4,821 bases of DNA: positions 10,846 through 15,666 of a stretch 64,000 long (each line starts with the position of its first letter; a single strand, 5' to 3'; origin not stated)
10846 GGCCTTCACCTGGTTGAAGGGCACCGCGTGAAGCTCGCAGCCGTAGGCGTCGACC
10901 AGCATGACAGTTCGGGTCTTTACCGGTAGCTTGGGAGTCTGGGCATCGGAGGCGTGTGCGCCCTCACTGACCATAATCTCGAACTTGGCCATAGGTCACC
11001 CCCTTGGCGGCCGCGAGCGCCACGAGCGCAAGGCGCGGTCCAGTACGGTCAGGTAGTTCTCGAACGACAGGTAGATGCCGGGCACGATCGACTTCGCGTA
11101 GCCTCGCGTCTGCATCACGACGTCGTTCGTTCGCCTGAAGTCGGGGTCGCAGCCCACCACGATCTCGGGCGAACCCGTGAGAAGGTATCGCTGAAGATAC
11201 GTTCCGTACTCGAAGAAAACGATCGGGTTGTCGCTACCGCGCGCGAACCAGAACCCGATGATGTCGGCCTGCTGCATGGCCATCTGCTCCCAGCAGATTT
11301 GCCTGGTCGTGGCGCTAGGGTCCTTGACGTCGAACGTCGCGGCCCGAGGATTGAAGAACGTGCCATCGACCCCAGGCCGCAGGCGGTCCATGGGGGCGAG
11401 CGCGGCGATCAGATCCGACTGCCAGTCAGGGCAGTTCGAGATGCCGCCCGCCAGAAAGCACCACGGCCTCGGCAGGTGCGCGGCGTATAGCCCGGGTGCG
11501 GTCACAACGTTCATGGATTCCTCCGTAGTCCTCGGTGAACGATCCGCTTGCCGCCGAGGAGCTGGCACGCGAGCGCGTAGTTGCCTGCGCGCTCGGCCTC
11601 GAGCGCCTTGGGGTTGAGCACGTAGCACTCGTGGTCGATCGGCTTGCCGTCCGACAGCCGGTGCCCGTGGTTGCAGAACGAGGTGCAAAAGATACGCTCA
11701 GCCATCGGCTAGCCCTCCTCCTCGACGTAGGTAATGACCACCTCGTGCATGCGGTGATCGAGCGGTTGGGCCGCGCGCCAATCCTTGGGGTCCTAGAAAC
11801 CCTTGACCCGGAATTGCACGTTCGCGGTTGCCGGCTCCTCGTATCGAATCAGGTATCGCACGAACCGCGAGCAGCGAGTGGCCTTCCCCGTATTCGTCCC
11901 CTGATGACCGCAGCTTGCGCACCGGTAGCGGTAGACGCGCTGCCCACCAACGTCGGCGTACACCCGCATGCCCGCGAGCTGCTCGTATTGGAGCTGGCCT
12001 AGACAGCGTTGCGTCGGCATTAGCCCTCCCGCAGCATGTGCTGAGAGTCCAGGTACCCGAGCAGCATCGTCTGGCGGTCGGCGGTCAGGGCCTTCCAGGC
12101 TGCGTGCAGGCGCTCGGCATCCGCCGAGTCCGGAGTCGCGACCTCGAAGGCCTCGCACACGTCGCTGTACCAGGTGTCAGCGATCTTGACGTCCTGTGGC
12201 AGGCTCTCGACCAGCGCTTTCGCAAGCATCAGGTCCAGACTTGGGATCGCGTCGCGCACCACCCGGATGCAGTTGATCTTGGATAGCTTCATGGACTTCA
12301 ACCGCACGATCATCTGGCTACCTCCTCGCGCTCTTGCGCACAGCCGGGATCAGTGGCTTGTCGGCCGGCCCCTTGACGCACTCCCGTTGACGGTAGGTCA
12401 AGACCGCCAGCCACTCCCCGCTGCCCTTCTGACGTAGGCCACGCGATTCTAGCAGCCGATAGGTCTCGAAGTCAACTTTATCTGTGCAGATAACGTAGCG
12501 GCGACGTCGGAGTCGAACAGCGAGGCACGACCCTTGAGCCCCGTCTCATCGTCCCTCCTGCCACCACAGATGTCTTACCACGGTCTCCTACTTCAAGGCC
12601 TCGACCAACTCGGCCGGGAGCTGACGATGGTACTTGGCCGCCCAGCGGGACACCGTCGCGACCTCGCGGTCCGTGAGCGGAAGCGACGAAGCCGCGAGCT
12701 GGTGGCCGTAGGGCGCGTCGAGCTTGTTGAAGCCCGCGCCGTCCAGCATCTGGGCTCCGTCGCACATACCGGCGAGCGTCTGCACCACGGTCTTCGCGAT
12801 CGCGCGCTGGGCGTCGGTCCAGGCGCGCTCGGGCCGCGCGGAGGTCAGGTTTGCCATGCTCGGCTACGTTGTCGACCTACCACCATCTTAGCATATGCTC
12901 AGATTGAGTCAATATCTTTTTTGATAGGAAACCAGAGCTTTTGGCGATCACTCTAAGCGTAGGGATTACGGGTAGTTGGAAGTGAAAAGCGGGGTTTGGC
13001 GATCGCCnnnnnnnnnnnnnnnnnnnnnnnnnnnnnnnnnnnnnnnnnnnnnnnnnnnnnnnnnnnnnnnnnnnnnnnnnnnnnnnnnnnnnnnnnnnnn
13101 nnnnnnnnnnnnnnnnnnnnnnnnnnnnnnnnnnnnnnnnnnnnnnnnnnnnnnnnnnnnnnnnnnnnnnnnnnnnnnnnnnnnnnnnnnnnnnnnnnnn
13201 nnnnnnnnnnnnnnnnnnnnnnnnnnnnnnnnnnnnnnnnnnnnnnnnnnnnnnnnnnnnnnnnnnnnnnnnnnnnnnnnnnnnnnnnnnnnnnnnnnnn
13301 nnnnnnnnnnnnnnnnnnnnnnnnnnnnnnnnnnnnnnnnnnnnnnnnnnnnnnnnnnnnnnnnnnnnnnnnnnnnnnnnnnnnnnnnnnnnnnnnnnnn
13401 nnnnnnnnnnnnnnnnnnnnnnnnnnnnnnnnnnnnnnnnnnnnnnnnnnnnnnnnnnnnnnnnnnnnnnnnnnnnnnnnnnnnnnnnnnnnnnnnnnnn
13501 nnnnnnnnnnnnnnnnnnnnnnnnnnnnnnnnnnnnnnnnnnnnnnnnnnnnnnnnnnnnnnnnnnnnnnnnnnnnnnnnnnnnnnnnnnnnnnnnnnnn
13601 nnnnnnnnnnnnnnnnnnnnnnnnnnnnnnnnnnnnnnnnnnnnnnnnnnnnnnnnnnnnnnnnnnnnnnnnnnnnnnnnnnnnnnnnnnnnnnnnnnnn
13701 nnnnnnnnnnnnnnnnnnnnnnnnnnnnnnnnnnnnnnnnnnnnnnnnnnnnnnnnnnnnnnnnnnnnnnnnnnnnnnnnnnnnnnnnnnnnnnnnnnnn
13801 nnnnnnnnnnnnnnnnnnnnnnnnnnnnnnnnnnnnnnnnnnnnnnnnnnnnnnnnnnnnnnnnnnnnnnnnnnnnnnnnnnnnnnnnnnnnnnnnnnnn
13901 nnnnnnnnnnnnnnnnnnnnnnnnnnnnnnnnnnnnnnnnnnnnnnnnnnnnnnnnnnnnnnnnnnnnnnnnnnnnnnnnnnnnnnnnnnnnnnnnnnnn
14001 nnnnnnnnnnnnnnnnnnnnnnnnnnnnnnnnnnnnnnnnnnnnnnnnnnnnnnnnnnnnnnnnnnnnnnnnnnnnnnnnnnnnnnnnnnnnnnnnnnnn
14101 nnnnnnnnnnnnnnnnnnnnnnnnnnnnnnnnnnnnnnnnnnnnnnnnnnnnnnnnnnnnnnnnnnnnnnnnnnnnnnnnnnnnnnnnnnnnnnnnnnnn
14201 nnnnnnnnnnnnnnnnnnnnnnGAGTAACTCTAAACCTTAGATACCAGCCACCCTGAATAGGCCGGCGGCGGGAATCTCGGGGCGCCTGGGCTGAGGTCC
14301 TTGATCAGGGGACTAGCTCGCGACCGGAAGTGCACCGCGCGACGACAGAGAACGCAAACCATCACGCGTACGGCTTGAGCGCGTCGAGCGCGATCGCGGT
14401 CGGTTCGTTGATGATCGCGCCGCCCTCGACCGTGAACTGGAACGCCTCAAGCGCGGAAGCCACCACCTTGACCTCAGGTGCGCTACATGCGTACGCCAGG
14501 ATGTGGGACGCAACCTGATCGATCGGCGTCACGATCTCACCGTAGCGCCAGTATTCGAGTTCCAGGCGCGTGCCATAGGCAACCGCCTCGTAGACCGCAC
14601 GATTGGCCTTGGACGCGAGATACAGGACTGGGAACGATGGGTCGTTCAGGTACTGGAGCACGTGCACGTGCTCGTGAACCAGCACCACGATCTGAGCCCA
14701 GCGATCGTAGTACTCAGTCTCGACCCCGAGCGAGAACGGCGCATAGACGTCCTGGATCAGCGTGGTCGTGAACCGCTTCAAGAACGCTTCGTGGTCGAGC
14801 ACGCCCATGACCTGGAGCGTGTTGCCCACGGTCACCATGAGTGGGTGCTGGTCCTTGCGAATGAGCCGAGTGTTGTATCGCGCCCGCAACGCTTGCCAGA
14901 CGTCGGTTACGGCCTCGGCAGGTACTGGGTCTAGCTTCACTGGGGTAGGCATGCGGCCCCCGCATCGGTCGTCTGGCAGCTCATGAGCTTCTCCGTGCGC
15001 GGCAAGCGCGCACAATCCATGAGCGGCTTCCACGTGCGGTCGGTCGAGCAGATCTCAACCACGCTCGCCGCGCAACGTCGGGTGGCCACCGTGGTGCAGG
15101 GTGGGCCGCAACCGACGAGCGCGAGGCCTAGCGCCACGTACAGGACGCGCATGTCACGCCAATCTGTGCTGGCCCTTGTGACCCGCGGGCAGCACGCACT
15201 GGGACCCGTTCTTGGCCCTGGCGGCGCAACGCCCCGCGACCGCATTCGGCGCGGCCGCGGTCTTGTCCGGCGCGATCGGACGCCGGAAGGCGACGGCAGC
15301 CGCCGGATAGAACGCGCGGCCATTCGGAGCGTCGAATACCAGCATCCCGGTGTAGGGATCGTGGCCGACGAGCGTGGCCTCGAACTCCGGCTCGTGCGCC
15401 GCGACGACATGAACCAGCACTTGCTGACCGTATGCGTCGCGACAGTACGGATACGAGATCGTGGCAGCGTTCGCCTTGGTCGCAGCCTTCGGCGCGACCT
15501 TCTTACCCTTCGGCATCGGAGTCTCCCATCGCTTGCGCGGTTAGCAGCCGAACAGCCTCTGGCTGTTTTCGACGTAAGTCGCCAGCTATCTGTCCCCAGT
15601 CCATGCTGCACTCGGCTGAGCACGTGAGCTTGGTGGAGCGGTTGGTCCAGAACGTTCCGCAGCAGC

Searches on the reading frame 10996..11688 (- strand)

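Call 28: search_protein_families(library=phrogs, proteins=[window:10996-11688:-], max_evalue=0.01)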
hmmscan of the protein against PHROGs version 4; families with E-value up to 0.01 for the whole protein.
window:10996-11688:- (230 aa): 1 family
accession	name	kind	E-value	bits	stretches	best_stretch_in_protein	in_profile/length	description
phrog_30579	-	unknown function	1.1e-06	29.5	1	74-190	17-130/164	-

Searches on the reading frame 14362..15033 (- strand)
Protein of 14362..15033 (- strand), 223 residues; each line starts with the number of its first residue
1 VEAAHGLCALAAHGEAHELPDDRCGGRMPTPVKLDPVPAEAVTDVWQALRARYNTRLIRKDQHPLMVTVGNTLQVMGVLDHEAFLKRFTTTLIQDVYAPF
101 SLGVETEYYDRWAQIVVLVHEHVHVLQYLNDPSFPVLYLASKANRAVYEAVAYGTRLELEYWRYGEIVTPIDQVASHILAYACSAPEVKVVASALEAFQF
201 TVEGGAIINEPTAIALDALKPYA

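Call 28: search_protein_families(library=phrogs, proteins=[window:14362-15033:-], max_evalue=0.01)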
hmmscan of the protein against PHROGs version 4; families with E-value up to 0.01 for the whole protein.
window:14362-15033:- (223 aa): 1 family
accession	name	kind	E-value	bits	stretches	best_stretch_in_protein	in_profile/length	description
phrog_13834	-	unknown function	3.7e-39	135.5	1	37-220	20-202/213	-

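Call 29: search_dna_similar(query=window:14362-15033:-, collection=phages, mode=protein, max_rows=30, max_evalue=0.00001)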
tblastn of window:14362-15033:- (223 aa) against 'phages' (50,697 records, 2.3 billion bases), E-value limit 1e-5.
No match.

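Call 30: find_related_loci(query=window:14362-15033:-, collection=viral_contigs, flank=8000)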
Query window:14362-15033:- (223 aa) in viral_contigs; peptide patterns used: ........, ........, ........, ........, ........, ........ (x = any residue, [..] = any of these).
10 stretches matched a pattern, but none encodes a relative of the query by tblastn (E <= 1e-3).

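Call 65: search_protein_families(library=ncbifam, proteins=[window:14362-15033:-], max_evalue=1)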
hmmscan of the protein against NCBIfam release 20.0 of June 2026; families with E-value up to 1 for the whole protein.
window:14362-15033:- (223 aa): 0 families

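Call 66: search_protein_families(library=pfam, proteins=[window:14362-15033:-], max_evalue=1)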
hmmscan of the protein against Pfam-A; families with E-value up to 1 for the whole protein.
window:14362-15033:- (223 aa): 2 families
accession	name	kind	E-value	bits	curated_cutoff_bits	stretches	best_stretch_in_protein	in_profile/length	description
PF22559.2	GNAT-phage-like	-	0.065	13.5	27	1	46-122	14-90/164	Phage GNAT-like domain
PF08808.17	RES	-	0.074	13.5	23.2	1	130-157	28-55/157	RES domain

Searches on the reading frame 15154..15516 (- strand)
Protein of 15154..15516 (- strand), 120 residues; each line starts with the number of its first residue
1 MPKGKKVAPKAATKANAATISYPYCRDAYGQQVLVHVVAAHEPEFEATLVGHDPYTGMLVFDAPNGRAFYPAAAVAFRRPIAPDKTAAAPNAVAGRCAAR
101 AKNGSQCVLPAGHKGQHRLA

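Call 28: search_protein_families(library=phrogs, proteins=[window:15154-15516:-], max_evalue=0.01)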
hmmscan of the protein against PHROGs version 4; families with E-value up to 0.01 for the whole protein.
window:15154-15516:- (120 aa): 0 families

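Call 65: search_protein_families(library=ncbifam, proteins=[window:15154-15516:-], max_evalue=1)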
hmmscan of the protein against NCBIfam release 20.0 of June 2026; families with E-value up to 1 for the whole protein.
window:15154-15516:- (120 aa): 0 families

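Call 66: search_protein_families(library=pfam, proteins=[window:15154-15516:-], max_evalue=1)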
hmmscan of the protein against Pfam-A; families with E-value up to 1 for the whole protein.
window:15154-15516:- (120 aa): 0 families

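Call 69: find_homologous_proteins(query=A2, max_evalue=0.001)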
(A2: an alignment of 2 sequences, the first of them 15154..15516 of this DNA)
Query A2 (2 sequences) (120 aa, profile of the alignment): 3 proteins with E <= 0.001 among 182 candidates.
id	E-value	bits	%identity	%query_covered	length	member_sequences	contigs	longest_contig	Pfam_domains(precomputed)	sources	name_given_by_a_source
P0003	3.1e-60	220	33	78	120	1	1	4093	-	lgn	-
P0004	7.5e-59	216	100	100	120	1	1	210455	-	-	-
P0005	8.6e-40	154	73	100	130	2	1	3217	-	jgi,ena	jgi:hypothetical protein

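Call 70: find_encoding_contigs(protein=P0005, flank=10000, max_places=6)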
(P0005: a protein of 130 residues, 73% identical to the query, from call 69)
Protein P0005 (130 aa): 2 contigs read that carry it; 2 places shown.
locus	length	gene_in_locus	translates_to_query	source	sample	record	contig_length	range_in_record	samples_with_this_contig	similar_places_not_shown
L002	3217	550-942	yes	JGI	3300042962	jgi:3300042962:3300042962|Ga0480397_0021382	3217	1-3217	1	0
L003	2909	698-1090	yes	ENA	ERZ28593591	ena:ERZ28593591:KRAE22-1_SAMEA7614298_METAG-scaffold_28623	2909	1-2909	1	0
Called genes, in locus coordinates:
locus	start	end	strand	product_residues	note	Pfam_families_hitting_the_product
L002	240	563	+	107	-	-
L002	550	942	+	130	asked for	-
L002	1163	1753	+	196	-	-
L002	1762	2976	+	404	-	-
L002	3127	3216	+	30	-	?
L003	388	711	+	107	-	-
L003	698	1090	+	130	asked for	-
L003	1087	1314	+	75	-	-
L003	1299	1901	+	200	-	-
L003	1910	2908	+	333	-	?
